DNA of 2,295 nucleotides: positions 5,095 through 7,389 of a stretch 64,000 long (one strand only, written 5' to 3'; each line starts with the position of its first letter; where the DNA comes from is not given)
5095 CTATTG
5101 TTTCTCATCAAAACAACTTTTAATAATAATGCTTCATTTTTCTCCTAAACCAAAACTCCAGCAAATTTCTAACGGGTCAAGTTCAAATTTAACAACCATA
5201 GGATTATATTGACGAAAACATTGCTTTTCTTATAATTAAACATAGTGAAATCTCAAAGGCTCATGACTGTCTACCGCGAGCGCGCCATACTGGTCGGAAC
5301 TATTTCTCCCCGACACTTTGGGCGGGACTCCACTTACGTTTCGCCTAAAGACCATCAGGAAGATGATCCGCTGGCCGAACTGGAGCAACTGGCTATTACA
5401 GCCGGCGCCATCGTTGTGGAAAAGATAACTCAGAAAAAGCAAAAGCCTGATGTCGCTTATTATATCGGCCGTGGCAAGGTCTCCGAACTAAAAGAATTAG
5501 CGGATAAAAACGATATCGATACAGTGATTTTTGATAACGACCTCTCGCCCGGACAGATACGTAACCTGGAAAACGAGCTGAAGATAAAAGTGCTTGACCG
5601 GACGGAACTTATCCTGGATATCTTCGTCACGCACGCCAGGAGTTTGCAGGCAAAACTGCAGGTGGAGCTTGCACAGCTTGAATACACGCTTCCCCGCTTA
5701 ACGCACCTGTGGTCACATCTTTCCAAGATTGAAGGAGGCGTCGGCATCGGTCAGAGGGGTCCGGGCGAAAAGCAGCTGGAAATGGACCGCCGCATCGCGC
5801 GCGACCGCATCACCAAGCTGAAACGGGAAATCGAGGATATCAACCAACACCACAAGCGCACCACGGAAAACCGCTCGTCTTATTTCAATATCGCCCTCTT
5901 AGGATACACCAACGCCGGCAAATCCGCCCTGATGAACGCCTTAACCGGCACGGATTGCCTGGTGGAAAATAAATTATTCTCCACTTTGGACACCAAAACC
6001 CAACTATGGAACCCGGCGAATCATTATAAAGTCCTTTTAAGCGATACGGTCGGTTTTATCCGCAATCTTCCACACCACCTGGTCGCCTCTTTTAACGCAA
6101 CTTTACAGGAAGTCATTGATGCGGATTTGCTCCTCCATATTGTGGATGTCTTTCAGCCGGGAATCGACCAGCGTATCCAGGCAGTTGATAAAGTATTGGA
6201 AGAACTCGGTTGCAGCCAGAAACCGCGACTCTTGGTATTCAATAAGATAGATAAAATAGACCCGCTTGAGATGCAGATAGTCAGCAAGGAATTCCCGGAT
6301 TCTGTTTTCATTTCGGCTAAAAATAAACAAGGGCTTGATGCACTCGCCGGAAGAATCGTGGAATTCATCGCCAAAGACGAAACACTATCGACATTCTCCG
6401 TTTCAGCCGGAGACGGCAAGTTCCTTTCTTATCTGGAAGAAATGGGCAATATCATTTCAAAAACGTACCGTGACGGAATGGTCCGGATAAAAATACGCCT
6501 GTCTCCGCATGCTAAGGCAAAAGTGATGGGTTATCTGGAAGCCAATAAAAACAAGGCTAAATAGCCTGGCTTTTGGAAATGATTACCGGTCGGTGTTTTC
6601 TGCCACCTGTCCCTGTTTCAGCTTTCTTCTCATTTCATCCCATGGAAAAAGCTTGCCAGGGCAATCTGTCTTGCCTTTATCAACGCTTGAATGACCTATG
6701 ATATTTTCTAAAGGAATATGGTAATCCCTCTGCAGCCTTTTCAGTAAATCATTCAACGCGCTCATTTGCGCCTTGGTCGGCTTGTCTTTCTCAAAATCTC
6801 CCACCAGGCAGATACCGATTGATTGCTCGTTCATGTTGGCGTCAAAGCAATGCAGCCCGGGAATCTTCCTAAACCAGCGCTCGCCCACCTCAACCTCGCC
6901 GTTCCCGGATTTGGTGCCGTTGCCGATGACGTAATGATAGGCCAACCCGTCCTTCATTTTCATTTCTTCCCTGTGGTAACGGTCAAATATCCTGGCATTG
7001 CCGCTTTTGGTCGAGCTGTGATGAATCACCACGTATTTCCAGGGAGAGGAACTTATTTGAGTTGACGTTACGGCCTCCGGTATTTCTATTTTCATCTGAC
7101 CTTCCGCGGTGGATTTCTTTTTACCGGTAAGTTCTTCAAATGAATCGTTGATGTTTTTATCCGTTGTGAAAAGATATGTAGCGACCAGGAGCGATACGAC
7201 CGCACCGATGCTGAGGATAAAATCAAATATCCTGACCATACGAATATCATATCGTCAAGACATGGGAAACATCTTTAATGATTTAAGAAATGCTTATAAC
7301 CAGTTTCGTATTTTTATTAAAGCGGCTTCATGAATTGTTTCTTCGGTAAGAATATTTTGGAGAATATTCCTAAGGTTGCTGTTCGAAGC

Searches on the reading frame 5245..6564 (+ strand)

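Call 29: search_protein_families(library=pfam, proteins=[window:5245-6564:+], max_evalue=0.01)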
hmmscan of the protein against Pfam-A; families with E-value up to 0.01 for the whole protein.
window:5245-6564:+ (439 aa): 9 families
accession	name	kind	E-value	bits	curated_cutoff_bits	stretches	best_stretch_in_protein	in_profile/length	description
PF13167.11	GTP-bdg_N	-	4e-34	117.5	25.4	1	42-127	3-88/89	GTP-binding GTPase N-terminal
PF16360.10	GTP-bdg_M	-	2e-28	99.2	29.5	1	130-210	1-79/79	GTP-binding GTPase Middle Region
PF01926.29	MMR_HSR1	-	2.7e-22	79.4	21.9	1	215-334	1-113/113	50S ribosome-binding GTPase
PF16897.10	MMR_HSR1_Xtn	-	6e-07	29.9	35.2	1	326-373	56-102/106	C-terminal region of MMR_HSR1 domain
PF02421.24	FeoB_N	-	1.7e-06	28.1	27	1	215-367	2-152/156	Ferrous iron transport protein B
PF03193.22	RsgA_GTPase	-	0.00051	20.3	30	0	214-237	107-130/174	RsgA GTPase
PF13191.12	AAA_16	-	0.0016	19.4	32.6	1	194-347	7-153/167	AAA ATPase domain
PF00350.29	Dynamin_N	-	0.002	18.6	27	0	216-243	1-28/168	Dynamin family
PF00009.33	GTP_EFTU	-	0.0097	15.9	26.5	0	293-390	93-171/188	Elongation factor Tu GTP binding domain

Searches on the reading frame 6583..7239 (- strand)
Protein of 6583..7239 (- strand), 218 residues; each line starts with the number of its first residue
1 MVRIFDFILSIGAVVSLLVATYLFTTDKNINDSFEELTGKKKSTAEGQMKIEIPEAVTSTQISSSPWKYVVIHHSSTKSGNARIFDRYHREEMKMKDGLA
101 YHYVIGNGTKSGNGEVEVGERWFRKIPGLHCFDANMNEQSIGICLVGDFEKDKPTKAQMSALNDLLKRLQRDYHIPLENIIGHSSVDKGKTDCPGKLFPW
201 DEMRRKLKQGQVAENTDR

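Call 29: search_protein_families(library=pfam, proteins=[window:6583-7239:-], max_evalue=0.01)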
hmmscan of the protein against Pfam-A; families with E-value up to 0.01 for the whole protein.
window:6583-7239:- (218 aa): 1 family
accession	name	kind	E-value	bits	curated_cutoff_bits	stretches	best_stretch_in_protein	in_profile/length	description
PF01510.30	Amidase_2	-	1.6e-24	87.2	26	1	65-196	3-131/131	N-acetylmuramoyl-L-alanine amidase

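Call 59: find_encoding_contigs(protein=window:6586-7239:-, flank=10000, max_places=1)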
Protein window:6586-7239:- (218 aa): 2 contigs read that carry it; 1 place shown.
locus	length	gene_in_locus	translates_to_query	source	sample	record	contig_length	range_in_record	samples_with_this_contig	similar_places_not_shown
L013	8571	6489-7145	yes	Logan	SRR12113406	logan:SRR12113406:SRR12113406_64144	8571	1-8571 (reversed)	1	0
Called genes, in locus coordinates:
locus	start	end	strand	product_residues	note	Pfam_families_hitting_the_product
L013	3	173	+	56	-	?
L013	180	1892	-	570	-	PF00041:fn3 (weak), PF03351:DOMON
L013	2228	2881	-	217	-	-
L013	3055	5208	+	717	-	PF04932:Wzy_C, PF00515:TPR_1 (faint), PF07719:TPR_2 (faint), PF13414:TPR_11 (faint), PF13431:TPR_17 (faint)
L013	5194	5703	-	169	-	-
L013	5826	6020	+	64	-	PF12797:Fer4_2 (weak), PF12837:Fer4_6 (weak), PF00037:Fer4 (weak), PF13459:Fer4_15, PF13370:Fer4_13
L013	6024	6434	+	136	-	PF00210:Ferritin (weak), PF13668:Ferritin_2 (weak), PF02915:Rubrerythrin (weak)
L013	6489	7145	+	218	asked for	PF01510:Amidase_2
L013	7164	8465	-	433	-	PF13167:GTP-bdg_N, PF16360:GTP-bdg_M, PF01926:MMR_HSR1, PF02421:FeoB_N (weak), PF16897:MMR_HSR1_Xtn (weak)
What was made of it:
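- Tried and rejected: The amidase gene returned only an 8.6-kb contig that stops short (call 59).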
